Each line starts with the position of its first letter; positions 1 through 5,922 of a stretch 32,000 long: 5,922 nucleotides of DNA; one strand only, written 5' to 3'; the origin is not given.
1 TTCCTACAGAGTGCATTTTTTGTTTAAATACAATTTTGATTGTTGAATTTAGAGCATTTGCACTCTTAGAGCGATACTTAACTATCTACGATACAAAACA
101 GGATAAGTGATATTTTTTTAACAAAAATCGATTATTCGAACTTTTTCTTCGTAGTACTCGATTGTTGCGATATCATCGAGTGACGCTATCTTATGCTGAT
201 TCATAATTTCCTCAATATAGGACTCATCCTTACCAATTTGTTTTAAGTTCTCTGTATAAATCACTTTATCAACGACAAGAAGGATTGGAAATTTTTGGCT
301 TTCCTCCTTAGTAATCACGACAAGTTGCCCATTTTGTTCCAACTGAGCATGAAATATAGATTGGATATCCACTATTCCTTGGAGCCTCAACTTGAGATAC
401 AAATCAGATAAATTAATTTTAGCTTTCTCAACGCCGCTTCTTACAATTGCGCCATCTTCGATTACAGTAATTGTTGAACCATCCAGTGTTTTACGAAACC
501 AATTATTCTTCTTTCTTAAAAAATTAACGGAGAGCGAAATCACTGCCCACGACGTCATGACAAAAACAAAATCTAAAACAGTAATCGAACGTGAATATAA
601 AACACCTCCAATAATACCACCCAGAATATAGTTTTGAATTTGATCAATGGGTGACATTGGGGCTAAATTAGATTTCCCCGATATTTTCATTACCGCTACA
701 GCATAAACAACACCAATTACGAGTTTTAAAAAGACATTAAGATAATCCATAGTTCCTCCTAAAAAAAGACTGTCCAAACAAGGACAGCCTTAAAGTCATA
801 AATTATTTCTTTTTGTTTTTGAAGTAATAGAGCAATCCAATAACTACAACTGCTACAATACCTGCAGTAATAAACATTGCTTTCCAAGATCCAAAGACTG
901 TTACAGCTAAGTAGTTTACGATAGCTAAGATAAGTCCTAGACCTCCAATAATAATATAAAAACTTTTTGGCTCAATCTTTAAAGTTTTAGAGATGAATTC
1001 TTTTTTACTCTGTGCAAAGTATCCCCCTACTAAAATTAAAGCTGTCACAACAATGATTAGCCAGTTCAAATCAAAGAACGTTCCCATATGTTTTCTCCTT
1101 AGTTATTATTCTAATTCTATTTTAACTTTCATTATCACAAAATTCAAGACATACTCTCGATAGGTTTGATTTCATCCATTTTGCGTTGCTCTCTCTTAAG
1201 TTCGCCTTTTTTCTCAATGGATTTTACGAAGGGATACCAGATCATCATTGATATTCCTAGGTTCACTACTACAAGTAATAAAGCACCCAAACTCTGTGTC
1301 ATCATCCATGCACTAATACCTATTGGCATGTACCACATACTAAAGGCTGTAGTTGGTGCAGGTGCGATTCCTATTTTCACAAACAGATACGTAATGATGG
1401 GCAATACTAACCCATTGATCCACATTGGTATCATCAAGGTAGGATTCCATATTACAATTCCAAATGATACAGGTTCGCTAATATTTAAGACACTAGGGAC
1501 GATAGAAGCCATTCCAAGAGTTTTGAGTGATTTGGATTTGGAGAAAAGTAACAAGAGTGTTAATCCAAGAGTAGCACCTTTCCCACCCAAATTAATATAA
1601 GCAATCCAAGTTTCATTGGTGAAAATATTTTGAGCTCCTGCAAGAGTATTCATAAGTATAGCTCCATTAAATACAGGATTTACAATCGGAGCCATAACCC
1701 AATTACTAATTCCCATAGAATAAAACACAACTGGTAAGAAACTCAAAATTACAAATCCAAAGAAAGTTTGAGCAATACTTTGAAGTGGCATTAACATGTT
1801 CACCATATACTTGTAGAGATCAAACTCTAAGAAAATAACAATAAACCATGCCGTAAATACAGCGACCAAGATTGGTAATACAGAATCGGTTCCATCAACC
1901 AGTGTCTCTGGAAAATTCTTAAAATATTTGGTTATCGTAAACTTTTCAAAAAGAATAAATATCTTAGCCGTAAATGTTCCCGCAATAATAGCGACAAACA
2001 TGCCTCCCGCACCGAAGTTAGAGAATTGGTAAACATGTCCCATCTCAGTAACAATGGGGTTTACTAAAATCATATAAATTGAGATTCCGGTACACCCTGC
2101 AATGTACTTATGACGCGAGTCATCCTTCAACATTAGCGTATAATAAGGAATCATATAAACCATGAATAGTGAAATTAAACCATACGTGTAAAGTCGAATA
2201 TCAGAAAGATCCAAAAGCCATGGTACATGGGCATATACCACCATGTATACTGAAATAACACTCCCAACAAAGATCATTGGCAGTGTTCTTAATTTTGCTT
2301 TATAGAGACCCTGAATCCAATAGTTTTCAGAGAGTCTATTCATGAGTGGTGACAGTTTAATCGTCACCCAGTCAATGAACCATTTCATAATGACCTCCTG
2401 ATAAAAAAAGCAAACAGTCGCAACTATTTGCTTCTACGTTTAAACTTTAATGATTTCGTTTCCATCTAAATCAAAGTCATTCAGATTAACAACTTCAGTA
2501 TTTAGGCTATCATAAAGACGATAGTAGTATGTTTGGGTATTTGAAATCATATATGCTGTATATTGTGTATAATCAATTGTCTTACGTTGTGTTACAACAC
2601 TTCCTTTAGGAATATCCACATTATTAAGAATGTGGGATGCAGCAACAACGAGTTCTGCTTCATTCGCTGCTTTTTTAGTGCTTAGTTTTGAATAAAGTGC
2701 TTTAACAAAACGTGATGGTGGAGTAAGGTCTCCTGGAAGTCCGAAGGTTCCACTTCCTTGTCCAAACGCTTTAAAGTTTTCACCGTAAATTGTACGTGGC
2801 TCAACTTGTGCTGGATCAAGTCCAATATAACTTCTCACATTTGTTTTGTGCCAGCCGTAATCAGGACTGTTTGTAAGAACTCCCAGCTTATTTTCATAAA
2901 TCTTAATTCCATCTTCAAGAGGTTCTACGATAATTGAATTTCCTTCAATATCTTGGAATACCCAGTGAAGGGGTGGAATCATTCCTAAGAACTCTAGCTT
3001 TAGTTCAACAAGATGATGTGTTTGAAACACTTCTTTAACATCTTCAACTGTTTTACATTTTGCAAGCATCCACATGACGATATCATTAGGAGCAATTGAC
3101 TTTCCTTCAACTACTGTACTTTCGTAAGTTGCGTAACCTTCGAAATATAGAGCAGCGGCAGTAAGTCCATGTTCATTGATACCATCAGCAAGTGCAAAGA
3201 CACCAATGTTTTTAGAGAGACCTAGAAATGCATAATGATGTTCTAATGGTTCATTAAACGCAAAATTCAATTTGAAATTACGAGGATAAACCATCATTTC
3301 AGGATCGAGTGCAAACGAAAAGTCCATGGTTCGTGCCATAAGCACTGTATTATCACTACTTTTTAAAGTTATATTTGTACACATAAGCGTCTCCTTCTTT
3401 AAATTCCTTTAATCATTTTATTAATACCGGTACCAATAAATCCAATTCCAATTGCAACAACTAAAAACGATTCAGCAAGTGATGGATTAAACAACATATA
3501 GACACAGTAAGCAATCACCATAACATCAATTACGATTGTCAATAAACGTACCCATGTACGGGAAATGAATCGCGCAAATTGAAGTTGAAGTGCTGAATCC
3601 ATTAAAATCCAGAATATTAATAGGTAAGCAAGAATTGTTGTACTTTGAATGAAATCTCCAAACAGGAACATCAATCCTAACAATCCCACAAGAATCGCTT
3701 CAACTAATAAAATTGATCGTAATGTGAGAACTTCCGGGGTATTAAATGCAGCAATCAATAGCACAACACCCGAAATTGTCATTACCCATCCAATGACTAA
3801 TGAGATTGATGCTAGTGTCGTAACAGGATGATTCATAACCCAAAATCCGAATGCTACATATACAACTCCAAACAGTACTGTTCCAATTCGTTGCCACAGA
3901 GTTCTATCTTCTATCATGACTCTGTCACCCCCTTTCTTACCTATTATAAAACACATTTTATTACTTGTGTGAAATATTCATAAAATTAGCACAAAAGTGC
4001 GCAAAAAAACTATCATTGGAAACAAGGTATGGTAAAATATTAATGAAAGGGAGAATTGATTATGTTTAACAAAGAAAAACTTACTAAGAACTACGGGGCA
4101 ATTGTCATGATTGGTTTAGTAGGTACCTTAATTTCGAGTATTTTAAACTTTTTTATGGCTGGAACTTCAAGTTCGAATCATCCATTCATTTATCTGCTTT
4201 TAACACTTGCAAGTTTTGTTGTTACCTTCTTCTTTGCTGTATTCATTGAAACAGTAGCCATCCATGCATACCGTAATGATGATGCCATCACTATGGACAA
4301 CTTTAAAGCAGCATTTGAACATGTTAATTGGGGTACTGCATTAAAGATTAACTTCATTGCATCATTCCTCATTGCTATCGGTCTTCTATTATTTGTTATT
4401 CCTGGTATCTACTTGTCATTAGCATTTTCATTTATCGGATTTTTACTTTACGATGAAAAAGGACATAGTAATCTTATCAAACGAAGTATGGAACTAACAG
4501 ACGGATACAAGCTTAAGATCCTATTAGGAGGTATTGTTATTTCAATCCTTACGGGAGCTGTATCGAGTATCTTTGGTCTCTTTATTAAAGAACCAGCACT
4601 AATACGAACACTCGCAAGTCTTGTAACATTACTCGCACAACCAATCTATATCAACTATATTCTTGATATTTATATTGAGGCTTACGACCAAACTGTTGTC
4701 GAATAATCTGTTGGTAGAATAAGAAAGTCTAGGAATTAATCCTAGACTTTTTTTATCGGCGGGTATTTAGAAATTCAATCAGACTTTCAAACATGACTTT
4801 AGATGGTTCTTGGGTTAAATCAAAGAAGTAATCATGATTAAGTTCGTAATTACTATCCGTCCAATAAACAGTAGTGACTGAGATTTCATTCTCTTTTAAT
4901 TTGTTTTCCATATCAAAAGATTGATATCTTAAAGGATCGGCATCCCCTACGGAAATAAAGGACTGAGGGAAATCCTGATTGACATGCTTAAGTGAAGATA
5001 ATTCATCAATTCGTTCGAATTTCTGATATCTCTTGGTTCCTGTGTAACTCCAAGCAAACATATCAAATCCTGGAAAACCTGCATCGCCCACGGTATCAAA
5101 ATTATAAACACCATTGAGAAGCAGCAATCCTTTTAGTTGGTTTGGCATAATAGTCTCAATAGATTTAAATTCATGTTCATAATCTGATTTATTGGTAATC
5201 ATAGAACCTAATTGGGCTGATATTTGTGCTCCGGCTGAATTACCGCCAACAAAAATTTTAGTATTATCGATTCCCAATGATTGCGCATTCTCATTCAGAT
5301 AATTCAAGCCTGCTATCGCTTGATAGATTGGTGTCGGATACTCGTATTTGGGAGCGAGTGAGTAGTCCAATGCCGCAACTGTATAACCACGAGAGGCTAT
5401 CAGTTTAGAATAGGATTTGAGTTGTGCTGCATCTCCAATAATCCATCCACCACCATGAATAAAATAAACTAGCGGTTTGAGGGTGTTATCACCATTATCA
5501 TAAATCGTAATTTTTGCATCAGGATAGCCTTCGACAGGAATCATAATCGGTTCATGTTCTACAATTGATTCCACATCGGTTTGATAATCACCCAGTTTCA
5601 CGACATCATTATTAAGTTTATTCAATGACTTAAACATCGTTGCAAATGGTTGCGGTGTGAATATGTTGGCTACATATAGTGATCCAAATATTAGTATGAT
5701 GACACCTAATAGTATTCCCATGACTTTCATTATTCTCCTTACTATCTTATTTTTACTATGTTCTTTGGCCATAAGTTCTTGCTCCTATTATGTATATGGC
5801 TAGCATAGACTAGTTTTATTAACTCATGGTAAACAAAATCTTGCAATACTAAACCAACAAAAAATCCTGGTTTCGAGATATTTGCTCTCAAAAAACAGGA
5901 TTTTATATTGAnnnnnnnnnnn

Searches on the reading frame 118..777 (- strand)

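Call 32: search_protein_families(library=pfam, proteins=[window:118-777:-], max_evalue=0.00001)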
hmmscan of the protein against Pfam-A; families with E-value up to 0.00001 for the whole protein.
window:118-777:- (219 aa): 2 families
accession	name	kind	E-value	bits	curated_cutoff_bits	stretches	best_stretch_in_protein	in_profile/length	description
PF04239.17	DUF421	-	1e-29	103.1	23.6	1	89-208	1-128/129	YetF C-terminal domain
PF20730.2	YetF_N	-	2.1e-24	85.6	26.5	1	12-87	1-76/76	YetF N-terminal transmembrane domain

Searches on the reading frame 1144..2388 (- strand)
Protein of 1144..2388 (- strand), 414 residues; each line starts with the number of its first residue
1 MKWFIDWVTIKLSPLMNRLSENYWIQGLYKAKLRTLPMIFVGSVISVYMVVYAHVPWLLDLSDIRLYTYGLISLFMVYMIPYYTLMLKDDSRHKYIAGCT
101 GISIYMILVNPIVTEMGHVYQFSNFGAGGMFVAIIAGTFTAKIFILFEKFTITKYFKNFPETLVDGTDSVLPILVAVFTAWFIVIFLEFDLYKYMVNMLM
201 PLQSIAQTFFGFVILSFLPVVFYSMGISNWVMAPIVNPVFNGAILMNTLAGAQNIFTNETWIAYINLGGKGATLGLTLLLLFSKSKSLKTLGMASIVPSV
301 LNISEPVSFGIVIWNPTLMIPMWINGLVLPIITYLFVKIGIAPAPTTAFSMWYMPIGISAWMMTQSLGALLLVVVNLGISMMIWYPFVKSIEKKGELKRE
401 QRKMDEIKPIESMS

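Call 32: search_protein_families(library=pfam, proteins=[window:1144-2388:-], max_evalue=0.00001)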
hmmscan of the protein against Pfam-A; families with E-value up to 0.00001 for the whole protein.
window:1144-2388:- (414 aa): 1 family
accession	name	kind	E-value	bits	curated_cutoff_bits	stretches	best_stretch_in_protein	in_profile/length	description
PF02378.23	PTS_EIIC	-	6.6e-16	58.7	30.7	1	55-326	40-319/319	Phosphotransferase system, EIIC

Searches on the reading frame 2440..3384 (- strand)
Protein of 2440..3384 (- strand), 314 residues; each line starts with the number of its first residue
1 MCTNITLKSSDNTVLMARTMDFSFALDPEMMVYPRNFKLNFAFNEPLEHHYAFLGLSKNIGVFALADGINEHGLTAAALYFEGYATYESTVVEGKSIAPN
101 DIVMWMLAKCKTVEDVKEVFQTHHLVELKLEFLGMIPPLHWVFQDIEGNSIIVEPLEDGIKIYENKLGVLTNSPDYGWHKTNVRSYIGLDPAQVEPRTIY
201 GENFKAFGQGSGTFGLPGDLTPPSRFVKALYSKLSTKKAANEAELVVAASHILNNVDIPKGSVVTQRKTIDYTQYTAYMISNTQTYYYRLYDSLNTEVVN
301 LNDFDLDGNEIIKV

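Call 32: search_protein_families(library=pfam, proteins=[window:2440-3384:-], max_evalue=0.00001)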
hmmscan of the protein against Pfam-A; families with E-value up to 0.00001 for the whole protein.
window:2440-3384:- (314 aa): 2 families
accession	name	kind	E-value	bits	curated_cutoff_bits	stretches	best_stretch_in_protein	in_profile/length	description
PF02275.23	CBAH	-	8.6e-97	325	20.4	1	2-312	1-314/316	Linear amide C-N hydrolases, choloylglycine hydrolase family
PF03417.21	AAT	-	7.6e-06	26.2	23.2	0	11-123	4-97/225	Acyl-coenzyme A:6-aminopenicillanic acid acyl-transferase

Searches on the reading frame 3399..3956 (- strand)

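Call 32: search_protein_families(library=pfam, proteins=[window:3399-3956:-], max_evalue=0.00001)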
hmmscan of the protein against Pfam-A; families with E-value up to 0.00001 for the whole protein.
window:3399-3956:- (185 aa): 1 family
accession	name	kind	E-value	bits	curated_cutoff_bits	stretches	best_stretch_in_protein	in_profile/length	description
PF03729.18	DUF308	-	7.3e-10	39.4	25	1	29-99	2-73/73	Short repeat of unknown function (DUF308)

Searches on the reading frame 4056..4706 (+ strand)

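Call 32: search_protein_families(library=pfam, proteins=[window:4056-4706:+], max_evalue=0.00001)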
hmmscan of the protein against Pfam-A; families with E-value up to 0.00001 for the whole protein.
window:4056-4706:+ (216 aa): 1 family
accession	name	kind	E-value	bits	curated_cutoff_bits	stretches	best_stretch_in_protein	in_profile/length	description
PF06790.16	UPF0259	-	4.5e-06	27.1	31.4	0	96-206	134-246/248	Uncharacterised protein family (UPF0259)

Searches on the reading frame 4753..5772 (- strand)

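Call 32: search_protein_families(library=pfam, proteins=[window:4753-5772:-], max_evalue=0.00001)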
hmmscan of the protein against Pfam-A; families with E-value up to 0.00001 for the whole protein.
window:4753-5772:- (339 aa): 2 families
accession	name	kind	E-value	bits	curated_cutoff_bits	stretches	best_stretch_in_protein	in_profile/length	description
PF07859.19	Abhydrolase_3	-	4.2e-27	95.7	25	1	103-306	2-203/210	alpha/beta hydrolase fold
PF20434.5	BD-FAE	-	5.5e-22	78.8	26.8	1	96-281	10-202/215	BD-FAE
